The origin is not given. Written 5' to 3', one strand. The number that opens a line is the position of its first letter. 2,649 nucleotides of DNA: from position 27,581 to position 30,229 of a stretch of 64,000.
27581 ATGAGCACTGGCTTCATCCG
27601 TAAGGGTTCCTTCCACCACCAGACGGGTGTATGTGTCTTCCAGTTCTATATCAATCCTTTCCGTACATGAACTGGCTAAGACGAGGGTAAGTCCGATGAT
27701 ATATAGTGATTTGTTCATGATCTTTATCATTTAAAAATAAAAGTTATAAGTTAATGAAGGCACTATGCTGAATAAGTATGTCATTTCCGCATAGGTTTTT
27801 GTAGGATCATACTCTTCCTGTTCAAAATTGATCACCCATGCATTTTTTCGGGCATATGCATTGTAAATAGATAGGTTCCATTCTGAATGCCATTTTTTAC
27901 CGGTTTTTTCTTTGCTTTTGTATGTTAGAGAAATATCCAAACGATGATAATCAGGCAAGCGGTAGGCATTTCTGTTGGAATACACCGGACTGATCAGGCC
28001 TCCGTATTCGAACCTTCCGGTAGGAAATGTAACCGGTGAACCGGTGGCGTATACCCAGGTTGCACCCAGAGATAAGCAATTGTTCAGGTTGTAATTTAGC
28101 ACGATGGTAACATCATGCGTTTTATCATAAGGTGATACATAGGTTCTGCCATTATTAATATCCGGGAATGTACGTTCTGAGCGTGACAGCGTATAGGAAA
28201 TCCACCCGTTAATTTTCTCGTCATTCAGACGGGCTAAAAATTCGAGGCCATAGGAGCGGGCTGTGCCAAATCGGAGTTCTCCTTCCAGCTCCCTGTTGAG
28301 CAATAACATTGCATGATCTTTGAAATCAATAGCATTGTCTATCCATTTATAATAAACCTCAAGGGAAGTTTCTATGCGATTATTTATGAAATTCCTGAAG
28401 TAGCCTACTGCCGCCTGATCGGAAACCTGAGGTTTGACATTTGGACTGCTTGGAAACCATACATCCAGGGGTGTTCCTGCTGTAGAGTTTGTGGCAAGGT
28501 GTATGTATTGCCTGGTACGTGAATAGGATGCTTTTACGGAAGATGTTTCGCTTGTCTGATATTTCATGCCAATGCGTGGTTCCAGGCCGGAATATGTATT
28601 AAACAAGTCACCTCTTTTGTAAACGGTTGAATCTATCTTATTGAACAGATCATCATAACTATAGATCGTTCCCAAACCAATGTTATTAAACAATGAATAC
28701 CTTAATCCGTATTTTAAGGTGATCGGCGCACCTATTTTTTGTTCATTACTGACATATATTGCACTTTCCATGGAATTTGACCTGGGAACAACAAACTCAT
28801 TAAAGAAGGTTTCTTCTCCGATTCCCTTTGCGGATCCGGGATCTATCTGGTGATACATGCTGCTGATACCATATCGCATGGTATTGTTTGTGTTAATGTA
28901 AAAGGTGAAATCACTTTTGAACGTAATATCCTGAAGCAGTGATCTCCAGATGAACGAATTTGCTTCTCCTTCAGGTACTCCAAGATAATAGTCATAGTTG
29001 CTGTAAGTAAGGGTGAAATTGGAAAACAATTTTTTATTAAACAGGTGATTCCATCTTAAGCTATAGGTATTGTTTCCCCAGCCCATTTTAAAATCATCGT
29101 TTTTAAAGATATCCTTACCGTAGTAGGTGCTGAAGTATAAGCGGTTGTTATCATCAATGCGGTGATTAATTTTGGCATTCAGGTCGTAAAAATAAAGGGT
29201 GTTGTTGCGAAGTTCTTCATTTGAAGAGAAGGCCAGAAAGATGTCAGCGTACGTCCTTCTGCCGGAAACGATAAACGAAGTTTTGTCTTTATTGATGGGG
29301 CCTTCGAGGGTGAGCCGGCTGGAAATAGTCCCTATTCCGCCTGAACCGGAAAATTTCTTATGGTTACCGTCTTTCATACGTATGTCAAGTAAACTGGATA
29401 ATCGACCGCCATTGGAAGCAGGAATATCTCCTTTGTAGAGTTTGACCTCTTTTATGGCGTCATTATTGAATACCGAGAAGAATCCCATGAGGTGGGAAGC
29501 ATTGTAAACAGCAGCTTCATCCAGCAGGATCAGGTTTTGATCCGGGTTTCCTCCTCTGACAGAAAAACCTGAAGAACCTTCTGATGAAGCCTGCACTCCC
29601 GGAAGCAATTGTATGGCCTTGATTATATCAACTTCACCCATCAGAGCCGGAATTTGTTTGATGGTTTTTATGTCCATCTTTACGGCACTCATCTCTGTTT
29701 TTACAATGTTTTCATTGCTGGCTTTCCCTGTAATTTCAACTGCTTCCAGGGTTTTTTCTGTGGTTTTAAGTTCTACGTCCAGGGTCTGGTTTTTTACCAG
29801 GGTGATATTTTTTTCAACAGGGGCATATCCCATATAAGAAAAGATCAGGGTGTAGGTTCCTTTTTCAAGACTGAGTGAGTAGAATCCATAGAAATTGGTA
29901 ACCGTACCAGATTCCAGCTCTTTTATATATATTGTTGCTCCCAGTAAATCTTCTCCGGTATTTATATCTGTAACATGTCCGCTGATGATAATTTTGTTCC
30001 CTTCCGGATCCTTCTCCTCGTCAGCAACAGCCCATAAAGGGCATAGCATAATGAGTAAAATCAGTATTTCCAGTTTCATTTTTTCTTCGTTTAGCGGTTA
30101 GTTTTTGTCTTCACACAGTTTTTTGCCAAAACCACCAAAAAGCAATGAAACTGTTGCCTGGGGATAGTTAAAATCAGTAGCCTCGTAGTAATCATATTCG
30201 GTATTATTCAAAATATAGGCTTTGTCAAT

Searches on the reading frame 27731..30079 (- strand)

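Call 85: search_protein_families(library=pfam, proteins=[window:27731-30079:-], max_evalue=0.00001)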
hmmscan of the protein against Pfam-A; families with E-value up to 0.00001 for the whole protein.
window:27731-30079:- (782 aa): 3 families
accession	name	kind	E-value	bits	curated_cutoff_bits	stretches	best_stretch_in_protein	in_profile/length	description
PF13715.12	CarbopepD_reg_2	-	5.6e-22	78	32.2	1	32-114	1-84/88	CarboxypepD_reg-like domain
PF13620.12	CarboxypepD_reg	-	8.6e-14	52.1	32.3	1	32-104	2-79/82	Carboxypeptidase regulatory-like domain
PF07715.20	Plug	-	4.4e-08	34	23.9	1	135-225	9-101/107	TonB-dependent Receptor Plug Domain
